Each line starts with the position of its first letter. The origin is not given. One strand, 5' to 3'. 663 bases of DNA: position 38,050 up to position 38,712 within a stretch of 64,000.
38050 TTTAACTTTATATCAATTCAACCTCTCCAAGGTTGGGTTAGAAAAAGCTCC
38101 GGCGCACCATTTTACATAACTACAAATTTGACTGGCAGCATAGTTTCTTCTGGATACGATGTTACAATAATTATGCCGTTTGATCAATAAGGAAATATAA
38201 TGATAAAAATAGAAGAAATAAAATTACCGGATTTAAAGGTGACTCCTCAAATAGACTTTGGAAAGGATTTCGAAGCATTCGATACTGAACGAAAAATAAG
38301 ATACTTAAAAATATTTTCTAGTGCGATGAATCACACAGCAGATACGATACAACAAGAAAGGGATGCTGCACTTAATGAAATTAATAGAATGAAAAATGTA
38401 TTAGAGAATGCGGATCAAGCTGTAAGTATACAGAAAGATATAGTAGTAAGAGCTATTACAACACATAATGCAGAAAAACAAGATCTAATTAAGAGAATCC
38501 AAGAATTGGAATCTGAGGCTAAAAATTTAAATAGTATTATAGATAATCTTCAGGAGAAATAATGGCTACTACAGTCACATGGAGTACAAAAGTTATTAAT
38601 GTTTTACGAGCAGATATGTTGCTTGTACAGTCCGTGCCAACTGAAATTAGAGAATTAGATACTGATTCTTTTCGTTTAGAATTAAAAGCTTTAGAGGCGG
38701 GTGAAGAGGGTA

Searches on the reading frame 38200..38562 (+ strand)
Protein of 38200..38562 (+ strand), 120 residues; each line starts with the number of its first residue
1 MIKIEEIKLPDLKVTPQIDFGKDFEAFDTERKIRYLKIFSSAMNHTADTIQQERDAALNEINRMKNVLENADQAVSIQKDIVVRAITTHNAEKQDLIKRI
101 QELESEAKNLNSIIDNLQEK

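Call 39: search_protein_families(library=pfam, proteins=[window:38200-38562:+], max_evalue=0.01)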
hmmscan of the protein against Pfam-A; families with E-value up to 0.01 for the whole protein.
window:38200-38562:+ (120 aa): 1 family
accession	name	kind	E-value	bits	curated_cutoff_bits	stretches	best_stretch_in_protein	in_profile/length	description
PF17098.10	Wtap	-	0.00027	21.3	35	1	22-114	16-108/155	WTAP/Mum2p family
